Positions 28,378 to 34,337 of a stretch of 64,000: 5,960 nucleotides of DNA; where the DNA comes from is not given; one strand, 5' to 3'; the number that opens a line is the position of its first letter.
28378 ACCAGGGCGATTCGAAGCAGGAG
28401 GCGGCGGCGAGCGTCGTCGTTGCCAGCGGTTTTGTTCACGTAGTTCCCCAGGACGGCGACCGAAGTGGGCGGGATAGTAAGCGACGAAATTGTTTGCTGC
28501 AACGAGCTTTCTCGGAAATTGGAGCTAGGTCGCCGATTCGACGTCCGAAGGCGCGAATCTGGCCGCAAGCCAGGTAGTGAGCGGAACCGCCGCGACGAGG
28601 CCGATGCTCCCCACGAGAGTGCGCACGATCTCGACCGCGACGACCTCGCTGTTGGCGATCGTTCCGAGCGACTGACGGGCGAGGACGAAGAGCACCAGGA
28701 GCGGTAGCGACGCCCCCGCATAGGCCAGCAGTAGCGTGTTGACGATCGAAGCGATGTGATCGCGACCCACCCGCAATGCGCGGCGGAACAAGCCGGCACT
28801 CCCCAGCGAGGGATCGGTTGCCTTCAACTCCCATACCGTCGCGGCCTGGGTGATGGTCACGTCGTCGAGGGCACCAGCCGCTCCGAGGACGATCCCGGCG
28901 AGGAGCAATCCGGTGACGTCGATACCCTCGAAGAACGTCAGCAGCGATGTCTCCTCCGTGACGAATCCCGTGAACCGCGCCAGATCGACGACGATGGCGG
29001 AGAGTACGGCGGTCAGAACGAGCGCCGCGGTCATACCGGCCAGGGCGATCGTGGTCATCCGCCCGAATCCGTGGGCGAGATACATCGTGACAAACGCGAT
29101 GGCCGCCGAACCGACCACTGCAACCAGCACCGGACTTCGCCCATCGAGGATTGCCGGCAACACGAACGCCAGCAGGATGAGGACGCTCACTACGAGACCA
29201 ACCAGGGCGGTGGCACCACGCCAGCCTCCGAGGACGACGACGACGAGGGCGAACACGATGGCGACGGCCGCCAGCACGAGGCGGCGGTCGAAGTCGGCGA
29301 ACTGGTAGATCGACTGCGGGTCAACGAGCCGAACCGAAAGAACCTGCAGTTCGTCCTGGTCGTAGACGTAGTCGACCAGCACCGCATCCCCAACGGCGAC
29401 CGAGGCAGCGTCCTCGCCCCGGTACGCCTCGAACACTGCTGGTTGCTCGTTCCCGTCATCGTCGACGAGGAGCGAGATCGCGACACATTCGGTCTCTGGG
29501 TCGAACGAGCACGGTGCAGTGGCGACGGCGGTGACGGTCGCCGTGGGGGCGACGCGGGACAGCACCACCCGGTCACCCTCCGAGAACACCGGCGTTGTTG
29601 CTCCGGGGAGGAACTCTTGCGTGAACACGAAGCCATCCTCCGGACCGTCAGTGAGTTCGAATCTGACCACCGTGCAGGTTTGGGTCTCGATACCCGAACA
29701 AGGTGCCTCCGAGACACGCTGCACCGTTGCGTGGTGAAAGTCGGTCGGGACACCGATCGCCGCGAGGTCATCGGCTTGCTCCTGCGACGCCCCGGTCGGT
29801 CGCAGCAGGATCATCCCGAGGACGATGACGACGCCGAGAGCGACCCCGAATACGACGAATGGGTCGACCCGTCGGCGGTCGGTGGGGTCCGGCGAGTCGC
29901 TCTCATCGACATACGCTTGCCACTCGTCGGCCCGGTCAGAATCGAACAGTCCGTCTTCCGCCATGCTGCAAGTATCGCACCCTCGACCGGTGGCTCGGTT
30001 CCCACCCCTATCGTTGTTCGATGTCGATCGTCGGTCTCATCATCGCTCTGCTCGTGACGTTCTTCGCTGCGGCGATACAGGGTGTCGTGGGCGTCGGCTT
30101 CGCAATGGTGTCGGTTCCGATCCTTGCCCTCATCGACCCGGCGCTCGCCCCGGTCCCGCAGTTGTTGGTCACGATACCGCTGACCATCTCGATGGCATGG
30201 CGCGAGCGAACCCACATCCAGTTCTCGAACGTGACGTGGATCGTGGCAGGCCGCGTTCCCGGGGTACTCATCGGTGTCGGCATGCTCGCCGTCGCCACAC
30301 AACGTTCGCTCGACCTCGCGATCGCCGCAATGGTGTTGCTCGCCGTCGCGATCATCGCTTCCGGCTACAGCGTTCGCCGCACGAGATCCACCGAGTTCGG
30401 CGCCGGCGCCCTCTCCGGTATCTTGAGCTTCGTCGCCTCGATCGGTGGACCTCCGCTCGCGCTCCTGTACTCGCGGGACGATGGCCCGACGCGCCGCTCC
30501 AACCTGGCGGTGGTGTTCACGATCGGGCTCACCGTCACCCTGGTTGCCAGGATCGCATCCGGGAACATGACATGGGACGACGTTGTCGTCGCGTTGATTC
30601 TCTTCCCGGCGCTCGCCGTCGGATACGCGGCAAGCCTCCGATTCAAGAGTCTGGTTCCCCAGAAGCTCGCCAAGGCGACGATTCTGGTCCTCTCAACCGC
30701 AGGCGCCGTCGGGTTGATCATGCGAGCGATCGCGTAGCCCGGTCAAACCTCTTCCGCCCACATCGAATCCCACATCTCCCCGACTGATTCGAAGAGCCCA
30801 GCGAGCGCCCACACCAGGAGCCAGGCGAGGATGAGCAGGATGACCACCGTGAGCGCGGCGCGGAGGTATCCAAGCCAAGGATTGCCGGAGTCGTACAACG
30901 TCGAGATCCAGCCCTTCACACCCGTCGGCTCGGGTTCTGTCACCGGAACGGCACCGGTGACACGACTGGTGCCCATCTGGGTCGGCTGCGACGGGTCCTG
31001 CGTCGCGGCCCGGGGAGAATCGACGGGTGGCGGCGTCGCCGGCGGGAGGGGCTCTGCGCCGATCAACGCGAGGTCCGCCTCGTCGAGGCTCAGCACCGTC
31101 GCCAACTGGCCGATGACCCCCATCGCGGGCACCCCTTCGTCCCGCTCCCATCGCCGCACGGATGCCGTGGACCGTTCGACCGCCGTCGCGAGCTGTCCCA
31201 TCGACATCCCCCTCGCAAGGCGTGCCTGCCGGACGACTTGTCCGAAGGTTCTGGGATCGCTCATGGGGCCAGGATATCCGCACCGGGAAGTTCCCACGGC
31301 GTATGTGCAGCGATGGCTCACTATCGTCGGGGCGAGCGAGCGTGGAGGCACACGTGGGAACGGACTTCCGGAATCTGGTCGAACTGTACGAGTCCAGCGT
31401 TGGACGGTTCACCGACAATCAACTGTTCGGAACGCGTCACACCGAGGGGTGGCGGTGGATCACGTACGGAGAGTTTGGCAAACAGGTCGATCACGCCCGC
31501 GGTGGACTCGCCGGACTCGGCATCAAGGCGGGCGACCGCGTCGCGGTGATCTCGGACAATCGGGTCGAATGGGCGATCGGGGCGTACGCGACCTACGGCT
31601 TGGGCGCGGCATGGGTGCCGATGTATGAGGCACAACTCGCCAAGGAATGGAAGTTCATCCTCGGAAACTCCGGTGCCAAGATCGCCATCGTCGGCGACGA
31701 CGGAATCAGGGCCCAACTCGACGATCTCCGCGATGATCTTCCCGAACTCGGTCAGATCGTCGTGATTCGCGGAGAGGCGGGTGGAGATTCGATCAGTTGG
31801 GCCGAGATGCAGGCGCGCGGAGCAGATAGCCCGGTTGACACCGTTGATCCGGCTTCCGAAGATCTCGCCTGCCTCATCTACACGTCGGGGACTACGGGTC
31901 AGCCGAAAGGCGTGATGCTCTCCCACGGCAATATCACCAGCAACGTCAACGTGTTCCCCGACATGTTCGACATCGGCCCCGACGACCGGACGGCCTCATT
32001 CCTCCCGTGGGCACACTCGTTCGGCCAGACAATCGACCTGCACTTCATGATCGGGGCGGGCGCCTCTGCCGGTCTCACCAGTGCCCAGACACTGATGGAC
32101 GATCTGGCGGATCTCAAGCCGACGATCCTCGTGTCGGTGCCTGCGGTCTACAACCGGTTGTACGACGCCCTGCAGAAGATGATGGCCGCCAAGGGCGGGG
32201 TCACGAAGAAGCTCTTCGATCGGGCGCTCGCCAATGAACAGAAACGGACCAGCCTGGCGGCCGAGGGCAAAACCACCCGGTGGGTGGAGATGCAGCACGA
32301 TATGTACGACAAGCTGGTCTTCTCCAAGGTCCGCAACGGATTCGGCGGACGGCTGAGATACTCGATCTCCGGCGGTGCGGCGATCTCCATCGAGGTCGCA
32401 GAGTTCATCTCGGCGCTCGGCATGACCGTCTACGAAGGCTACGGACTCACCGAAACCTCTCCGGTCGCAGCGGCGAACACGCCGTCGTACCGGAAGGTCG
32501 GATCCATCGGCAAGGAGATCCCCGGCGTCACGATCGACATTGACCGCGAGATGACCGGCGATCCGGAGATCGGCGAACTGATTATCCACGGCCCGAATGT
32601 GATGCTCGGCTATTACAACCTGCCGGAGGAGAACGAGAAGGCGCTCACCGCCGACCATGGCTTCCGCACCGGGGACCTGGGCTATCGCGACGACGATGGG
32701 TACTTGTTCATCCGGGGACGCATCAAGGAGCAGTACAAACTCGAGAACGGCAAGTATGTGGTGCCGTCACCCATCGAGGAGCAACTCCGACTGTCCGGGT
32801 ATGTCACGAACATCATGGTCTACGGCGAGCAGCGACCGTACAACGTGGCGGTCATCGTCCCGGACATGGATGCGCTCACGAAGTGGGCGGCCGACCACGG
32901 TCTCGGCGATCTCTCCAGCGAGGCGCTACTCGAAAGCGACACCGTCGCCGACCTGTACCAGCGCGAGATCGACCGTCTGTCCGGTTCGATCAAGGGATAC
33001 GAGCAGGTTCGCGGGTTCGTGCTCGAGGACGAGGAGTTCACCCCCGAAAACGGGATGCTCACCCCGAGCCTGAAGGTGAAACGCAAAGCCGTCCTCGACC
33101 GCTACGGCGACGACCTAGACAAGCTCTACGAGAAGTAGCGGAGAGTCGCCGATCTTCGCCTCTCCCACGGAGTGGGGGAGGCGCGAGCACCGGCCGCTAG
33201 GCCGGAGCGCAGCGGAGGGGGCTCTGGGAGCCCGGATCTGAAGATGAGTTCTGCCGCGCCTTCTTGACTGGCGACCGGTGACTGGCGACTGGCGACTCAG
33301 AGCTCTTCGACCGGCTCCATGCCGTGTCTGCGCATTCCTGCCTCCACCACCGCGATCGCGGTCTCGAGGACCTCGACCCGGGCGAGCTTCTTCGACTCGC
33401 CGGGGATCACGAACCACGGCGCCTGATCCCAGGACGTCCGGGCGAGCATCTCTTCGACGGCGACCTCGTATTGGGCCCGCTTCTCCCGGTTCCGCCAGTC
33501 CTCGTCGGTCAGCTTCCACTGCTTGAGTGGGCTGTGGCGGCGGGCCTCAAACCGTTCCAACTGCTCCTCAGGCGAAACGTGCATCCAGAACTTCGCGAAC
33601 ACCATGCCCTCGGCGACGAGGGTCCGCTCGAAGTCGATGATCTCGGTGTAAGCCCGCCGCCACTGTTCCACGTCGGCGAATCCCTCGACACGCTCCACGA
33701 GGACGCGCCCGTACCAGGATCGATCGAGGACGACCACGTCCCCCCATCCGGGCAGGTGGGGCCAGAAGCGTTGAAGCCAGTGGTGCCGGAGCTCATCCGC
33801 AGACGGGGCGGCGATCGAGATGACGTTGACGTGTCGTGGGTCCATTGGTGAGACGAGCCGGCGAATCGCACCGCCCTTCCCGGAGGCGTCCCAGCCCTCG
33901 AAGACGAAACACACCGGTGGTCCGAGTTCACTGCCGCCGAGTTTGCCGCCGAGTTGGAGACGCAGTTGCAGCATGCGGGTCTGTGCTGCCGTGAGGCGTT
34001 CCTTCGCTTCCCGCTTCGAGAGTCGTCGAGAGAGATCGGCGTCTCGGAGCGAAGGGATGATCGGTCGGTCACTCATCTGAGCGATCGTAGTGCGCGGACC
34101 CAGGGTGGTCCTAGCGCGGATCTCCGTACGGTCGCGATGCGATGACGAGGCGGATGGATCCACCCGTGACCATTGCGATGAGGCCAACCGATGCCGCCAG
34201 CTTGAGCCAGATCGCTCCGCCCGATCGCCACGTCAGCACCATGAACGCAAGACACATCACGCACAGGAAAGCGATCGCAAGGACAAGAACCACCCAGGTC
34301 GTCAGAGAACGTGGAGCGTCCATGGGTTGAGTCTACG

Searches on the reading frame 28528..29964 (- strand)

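Call 55: search_protein_families(library=pfam, proteins=[window:28528-29964:-], max_evalue=0.0001)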
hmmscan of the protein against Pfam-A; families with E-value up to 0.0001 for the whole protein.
window:28528-29964:- (479 aa): 1 family
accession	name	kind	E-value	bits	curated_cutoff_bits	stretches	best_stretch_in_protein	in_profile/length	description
PF07907.16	YibE_F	-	3.3e-73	246.6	27.2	1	232-468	2-240/241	YibE/F-like protein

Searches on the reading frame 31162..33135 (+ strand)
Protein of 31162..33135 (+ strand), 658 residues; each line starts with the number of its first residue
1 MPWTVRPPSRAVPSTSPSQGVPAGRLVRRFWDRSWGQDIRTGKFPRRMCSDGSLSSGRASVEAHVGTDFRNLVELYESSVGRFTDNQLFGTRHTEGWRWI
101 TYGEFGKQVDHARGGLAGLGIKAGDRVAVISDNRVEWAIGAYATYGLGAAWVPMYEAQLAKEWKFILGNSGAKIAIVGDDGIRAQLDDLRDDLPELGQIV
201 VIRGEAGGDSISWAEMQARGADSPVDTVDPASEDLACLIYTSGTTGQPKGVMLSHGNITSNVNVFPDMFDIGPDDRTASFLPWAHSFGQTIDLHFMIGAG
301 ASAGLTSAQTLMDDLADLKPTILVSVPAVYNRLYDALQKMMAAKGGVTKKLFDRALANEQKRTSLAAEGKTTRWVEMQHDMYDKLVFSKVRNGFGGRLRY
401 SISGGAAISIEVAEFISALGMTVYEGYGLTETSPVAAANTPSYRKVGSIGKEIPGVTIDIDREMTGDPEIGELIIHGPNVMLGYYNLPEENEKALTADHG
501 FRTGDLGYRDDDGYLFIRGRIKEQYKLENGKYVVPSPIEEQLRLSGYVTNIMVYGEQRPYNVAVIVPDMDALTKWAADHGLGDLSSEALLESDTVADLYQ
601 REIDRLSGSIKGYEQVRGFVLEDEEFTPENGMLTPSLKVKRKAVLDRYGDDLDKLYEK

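Call 55: search_protein_families(library=pfam, proteins=[window:31162-33135:+], max_evalue=0.0001)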
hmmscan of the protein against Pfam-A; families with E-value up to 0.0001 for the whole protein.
window:31162-33135:+ (658 aa): 2 families
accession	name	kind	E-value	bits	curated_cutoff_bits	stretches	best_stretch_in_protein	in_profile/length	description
PF00501.34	AMP-binding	-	3.3e-80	270.2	29.9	1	95-485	17-384/384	AMP-binding enzyme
PF23562.2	AMP-binding_C_3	-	2.6e-07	31.5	20.8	1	526-658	5-122/124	AMP-binding enzyme C-terminal domain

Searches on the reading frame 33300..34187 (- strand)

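Call 55: search_protein_families(library=pfam, proteins=[window:33300-34187:-], max_evalue=0.0001)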
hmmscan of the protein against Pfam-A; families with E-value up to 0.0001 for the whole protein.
window:33300-34187:- (296 aa): 1 family
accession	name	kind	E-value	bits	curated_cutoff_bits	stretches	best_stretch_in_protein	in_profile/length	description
PF03976.20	PPK2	-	3.1e-77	259.7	22.3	1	56-283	2-223/229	Polyphosphate kinase 2 (PPK2)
